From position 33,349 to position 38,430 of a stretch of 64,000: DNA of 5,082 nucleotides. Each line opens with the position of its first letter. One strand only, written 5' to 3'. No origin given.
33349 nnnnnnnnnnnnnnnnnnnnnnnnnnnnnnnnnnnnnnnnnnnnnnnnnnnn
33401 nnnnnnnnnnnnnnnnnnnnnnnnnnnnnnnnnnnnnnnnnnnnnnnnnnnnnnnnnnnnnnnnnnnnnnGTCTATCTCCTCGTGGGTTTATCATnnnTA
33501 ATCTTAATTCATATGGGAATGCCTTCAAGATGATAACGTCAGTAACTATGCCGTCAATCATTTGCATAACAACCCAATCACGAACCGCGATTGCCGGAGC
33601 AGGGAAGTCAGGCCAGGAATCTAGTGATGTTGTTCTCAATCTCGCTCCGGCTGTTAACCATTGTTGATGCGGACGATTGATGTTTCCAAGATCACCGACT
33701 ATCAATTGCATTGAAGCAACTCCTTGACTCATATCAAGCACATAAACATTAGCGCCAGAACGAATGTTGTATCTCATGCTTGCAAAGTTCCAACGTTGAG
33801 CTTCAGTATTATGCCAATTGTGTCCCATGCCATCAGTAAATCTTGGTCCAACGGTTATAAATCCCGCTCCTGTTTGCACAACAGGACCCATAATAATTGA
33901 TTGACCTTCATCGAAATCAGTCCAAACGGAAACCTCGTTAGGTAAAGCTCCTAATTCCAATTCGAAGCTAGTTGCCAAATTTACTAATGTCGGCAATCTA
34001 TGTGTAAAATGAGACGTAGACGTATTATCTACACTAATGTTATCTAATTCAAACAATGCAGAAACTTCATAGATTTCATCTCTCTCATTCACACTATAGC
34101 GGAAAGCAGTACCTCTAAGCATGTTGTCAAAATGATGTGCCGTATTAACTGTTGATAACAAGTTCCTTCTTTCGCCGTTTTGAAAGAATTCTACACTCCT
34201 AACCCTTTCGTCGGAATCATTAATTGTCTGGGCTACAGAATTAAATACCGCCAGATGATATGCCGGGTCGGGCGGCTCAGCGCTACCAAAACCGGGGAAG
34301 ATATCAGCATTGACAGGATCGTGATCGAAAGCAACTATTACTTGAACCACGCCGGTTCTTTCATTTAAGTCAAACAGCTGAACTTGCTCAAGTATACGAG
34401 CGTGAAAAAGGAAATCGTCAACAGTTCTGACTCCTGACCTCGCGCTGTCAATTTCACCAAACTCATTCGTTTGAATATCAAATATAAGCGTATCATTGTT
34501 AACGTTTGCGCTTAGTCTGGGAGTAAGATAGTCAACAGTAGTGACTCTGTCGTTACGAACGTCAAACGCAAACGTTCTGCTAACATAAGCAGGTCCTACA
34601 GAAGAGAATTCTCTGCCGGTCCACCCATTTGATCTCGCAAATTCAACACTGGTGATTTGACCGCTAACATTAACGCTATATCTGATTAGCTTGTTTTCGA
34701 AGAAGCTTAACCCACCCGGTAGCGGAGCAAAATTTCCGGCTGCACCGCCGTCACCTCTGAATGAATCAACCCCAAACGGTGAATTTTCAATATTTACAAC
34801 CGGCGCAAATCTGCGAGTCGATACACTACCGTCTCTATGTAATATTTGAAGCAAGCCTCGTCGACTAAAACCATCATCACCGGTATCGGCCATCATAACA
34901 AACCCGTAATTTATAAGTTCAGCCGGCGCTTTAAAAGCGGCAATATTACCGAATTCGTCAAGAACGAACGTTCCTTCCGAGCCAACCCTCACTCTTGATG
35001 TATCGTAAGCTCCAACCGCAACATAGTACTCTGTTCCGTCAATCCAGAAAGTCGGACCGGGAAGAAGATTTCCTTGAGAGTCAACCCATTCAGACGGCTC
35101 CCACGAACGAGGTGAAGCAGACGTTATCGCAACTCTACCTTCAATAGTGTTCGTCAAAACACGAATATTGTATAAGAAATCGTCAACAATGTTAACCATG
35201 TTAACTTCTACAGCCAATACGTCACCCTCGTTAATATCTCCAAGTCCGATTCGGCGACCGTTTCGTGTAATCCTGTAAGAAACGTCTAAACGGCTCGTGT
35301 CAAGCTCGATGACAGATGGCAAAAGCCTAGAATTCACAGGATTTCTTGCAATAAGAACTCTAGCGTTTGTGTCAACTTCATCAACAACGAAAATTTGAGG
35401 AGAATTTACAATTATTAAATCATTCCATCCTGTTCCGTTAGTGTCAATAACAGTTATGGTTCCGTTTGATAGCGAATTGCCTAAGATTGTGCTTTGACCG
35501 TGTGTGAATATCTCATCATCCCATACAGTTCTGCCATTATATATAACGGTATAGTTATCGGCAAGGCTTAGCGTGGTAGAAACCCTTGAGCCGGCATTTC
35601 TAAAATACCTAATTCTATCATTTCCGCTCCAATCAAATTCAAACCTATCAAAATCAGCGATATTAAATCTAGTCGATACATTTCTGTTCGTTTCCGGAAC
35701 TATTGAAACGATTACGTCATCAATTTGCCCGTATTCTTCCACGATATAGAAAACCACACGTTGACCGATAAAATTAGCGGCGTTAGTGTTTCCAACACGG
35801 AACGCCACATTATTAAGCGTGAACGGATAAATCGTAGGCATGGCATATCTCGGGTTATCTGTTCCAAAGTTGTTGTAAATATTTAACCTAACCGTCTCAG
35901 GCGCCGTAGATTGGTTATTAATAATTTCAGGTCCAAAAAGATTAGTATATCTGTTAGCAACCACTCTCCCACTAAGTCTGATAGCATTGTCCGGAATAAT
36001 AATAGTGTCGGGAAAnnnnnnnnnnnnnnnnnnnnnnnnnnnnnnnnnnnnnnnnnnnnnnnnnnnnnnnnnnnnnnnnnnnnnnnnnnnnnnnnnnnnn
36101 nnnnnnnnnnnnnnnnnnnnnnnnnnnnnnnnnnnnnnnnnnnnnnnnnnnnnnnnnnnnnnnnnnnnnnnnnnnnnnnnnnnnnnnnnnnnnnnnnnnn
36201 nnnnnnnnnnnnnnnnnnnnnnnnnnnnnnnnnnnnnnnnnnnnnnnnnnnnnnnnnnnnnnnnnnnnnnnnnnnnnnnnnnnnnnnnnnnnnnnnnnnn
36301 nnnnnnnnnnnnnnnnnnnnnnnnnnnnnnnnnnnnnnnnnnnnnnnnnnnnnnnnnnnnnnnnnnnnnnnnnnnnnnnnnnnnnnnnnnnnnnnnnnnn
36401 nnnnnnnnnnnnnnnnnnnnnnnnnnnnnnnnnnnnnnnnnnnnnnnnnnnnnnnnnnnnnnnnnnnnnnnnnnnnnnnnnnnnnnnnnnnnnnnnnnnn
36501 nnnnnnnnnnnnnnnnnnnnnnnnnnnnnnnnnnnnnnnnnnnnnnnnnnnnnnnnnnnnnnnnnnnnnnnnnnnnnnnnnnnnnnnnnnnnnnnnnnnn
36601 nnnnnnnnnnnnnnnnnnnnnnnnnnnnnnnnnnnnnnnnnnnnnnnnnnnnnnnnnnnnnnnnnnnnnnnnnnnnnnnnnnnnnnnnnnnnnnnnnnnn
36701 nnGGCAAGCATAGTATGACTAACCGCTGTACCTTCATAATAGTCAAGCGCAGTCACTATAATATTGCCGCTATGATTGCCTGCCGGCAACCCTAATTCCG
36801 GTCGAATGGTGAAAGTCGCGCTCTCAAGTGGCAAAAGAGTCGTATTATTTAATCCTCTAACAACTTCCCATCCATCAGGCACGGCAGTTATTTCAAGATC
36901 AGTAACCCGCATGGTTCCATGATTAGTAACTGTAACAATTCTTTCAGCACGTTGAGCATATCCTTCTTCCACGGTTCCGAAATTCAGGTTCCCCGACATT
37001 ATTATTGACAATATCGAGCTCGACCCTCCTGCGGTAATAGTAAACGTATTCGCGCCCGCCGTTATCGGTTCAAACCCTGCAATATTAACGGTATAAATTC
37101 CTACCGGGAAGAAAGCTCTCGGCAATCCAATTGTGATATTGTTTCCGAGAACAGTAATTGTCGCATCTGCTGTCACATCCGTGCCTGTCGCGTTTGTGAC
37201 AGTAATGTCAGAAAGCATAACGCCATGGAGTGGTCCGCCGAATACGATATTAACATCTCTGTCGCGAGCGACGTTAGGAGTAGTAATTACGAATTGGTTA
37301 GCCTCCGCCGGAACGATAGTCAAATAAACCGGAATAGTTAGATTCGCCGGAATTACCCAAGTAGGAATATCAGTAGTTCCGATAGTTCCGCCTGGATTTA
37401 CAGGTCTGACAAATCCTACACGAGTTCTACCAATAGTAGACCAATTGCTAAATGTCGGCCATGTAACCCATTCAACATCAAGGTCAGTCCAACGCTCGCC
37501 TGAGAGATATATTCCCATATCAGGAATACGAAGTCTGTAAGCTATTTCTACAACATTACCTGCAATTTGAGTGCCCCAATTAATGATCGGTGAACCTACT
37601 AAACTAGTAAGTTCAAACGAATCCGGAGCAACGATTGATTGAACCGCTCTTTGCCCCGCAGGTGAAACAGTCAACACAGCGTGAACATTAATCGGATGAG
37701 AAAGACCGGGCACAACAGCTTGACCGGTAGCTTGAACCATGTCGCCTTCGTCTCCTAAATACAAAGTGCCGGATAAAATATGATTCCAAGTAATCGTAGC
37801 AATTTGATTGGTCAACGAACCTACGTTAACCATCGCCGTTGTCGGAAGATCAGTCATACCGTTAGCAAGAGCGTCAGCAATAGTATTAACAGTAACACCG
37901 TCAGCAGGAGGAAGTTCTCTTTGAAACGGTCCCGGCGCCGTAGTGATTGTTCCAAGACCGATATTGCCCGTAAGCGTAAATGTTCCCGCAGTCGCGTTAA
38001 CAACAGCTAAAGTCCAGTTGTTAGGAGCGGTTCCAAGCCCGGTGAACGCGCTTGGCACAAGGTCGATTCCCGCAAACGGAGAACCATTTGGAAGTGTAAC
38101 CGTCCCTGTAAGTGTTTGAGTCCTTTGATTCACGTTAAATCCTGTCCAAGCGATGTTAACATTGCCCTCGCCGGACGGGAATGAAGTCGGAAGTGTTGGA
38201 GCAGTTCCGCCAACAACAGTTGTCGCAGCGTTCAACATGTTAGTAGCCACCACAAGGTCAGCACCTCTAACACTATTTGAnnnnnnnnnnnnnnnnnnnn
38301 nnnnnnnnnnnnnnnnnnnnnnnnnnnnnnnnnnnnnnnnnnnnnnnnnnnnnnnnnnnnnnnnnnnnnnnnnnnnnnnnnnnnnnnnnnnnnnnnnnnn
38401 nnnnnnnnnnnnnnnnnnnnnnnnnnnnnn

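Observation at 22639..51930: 29-kb island of giant secreted proteins assembled from a shared domain toolkit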

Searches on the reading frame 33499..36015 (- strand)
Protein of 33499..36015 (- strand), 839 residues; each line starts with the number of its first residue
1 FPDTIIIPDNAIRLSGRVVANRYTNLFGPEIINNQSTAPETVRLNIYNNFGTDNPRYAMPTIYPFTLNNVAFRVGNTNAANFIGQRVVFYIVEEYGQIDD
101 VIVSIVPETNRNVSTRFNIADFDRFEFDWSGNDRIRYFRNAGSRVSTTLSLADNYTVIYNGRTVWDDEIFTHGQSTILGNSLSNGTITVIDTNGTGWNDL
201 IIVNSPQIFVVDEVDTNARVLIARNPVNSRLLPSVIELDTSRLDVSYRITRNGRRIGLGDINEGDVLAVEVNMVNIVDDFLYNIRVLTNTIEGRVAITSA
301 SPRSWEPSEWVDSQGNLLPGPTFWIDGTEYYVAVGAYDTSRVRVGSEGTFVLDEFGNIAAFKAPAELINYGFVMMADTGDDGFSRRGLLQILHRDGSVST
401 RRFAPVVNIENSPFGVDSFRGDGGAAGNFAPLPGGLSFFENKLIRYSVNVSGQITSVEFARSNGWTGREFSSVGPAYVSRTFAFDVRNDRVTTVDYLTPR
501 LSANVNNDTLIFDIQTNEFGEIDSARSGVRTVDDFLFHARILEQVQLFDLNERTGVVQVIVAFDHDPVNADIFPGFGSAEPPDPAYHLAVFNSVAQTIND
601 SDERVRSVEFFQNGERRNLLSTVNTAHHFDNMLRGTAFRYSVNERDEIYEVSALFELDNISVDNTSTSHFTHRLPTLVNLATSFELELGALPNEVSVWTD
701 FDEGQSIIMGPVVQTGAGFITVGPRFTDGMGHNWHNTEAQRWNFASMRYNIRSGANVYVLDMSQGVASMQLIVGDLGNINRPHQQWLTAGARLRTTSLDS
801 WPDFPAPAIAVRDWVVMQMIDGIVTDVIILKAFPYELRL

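Call 50: search_protein_families(library=pfam, alignment_id=A3, max_evalue=0.001)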
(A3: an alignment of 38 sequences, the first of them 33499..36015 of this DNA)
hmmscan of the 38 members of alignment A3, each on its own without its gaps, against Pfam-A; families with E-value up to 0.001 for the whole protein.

A. member 1, window:33499-36015:- (839 aa): 0 families

B. families by the number of members that match (of 38 scanned): 8 families
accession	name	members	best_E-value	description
PF00395.25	SLH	25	2e-30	S-layer homology domain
PF18998.6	Flg_new_2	3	2.5e-12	Divergent InlB B-repeat domain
PF13306.12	LRR_5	2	5e-14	BspA type Leucine rich repeat region (6 copies)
PF00404.24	Dockerin_1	2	2.5e-13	Dockerin type I domain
PF00963.24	Cohesin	1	3.8e-09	Cohesin domain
PF02368.24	Big_2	1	2.8e-07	Bacterial Ig-like domain (group 2)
PF07172.16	GRP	1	0.00028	Glycine rich protein family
PF09479.16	Flg_new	1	0.00062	Listeria-Bacteroides repeat domain (List_Bact_rpt)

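Call 62: predict_structure(alignment_id=A3)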
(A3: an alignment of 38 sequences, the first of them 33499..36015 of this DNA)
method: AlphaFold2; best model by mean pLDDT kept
length: 839 residues; sequences in the alignment: 38
mean_pLDDT: 79.7   pTM: 0.65
mean pLDDT of the five models: 79.7, 78.9, 77.7, 77.6, 77.0
residues with pLDDT >= 90: 260; 70-90: 387; 50-70: 143; < 50: 49
segments of 3 or more residues with pLDDT < 50: 1-4, 465-467, 576-585, 661-675, 690-692, 730-732, 797-804
pLDDT, mean of each block of 10 residues (from residue 1): 62 95 88 75 94 86 82 93 96 90 94 92 85 88 85 92 87 59 84 93 93 86 71 81 85 95 94 69 95 86 75 71 90 88 82 94 74 91 85 91 88 77 74 86 88 88 60 77 74 72 81 87 86 64 83 73 67 46 59 92 94 92 90 88 81 73 38 53 62 64 76 80 69 56 76 86 77 88 63 49 55 86 87 70
secondary structure, 60 per line:
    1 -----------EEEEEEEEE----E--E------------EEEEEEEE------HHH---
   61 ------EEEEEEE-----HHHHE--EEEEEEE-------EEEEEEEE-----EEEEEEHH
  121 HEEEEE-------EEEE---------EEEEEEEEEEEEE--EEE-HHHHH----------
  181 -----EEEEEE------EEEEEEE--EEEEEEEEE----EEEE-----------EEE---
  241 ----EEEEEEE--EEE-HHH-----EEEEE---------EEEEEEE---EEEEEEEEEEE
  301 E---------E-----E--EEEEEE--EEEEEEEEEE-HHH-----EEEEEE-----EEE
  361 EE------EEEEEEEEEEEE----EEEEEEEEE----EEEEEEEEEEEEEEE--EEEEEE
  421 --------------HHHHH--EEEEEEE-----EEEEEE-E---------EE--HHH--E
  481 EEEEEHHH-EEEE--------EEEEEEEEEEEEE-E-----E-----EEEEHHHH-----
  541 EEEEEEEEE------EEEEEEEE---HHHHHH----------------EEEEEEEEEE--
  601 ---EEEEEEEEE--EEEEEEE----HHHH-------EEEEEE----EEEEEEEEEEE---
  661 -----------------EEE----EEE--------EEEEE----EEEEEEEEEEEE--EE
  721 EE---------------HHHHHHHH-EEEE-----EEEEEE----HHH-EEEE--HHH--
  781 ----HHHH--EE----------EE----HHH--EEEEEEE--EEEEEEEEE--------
elements in order (helices of 4 or more, strands of 3 or more residues): E12-20 E41-48 E67-73 H79-82 E86-92 E100-107 E113-118 E122-126 E134-137 E147-159 E162-164 H166-170 E186-191 E198-204 E207-215 E220-223 E235-237 E245-251 E254-256 E266-270 E280-286 E290-301 E320-325 E328-337 E347-352 E358-362 E369-380 E385-393 E398-412 E415-420 H435-439 E442-448 E454-459 E480-485 E490-493 E502-514 E528-531 H532-535 E541-549 E556-563 H567-572 E589-598 E604-612 E615-621 H626-629 E637-642 E647-657 E678-680 E685-687 E696-700 E705-716 E719-722 H738-745 E747-750 E756-761 E770-773 H785-788 E814-820 E823-831

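Call 66: fold_search(model_id=the predicted structure, library=pdb)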
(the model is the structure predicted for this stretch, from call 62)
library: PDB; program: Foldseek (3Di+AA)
matches with E <= 10: 759; with E <= 0.001: 100
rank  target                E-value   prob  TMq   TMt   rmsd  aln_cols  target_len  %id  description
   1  9e2u_A                1.1e-05  0.51  0.09  0.09  28.0       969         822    8  Crystal structure of DDB1-CRBN-ALV1 complex bound to triple ZnF of Helios (IKZF2 ZF1-3) (released 2025-09-03)
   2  9ltw_B                1.3e-05  0.38  0.08  0.08  27.2       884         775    8  protein structure of DDB1-DDA1-DET1 (released 2026-01-28)
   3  9lu1_S                1.5e-05  0.21  0.07  0.06  32.2      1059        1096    7  protein structure of DDB1-DDA1-DET1-Ube2e2 bound to COP1 dimer (released 2026-01-28)
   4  4a0k_C                2.3e-05  0.20  0.07  0.06  32.6      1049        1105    8  STRUCTURE OF DDB1-DDB2-CUL4A-RBX1 BOUND TO A 12 BP ABASIC SITE CONTAINING DNA-DUPLEX (released 2011-12-14)
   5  8g66_A                2.4e-05  0.51  0.10  0.10  26.9       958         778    8  Structure with SJ3149 (released 2023-12-13)
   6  9e2u_I                2.4e-05  0.47  0.09  0.09  28.2       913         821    8  Crystal structure of DDB1-CRBN-ALV1 complex bound to triple ZnF of Helios (IKZF2 ZF1-3) (released 2025-09-03)
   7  6h0f_J                3.3e-05  0.41  0.09  0.09  27.6       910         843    8  Structure of DDB1-CRBN-pomalidomide complex bound to IKZF1(ZF2) (released 2018-11-07)
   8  6h0g_A                3.6e-05  0.33  0.09  0.09  28.6       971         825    7  Structure of the DDB1-CRBN-pomalidomide complex bound to ZNF692(ZF4) (released 2018-11-07)
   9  5fqd_A                4.0e-05  0.44  0.09  0.10  27.3       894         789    8  Structural basis of Lenalidomide induced CK1a degradation by the crl4crbn ubiquitin ligase (released 2016-02-24)
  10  9e2u_C                4.0e-05  0.41  0.09  0.09  28.4       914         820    8  Crystal structure of DDB1-CRBN-ALV1 complex bound to triple ZnF of Helios (IKZF2 ZF1-3) (released 2025-09-03)
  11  9djx_E                4.4e-05  0.47  0.11  0.11  29.1       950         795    8  Ternary complex structure of Cereblon-DDB1 bound to WIZ(ZF7) and the molecular glue WIZ-6 (released 2024-11-27)
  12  8oiz_A                4.7e-05  0.21  0.07  0.06  32.6       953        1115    9  Crystal structure of human CRBN-DDB1 in complex with Pomalidomide (released 2023-07-19)
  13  7lps_A                5.1e-05  0.28  0.08  0.09  27.6       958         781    8  Crystal structure of DDB1-CRBN-ALV1 complex bound to Helios (IKZF2 ZF2) (released 2021-06-02)
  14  9dqd_B                6.0e-05  0.44  0.11  0.11  29.3       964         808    9  cryo-EM structure of human Cereblon/DDB1 in complex with a non-traditional CRBN binder (released 2024-12-25)
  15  8g46_A                6.0e-05  0.28  0.09  0.09  27.6       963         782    9  Cryo-EM structure of DDB1deltaB-DDA1-DCAF16-BRD4(BD2)-MMH2 (released 2023-03-08)
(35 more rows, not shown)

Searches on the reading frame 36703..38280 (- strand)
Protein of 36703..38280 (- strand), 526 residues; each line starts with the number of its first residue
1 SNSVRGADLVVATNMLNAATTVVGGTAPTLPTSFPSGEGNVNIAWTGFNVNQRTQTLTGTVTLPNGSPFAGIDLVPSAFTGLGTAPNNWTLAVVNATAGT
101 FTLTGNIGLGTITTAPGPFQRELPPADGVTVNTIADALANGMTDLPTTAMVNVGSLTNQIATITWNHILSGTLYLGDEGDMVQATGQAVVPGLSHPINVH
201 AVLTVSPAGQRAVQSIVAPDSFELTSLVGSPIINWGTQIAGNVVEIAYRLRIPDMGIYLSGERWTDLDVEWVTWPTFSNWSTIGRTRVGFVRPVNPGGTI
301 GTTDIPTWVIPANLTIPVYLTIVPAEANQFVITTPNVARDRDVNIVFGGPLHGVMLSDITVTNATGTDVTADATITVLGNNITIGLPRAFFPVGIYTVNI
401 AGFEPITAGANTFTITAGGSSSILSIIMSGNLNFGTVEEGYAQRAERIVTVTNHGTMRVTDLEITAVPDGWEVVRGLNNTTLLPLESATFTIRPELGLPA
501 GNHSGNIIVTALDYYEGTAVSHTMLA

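Call 61: search_protein_families(library=pfam, proteins=[window:36703-38280:-], max_evalue=1)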
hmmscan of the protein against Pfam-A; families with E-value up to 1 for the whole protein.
window:36703-38280:- (526 aa): 1 family
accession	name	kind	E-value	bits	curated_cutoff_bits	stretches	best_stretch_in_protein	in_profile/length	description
PF21060.3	Reovirus_L2_6th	-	0.29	11.9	27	0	43-104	18-79/98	Reovirus core-spike protein lambda-2 (L2), 6th domain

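Call 85: search_protein_families(library=ncbifam, proteins=[window:36703-38280:-], max_evalue=1)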
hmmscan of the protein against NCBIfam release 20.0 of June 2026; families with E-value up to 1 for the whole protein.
window:36703-38280:- (526 aa): 0 families
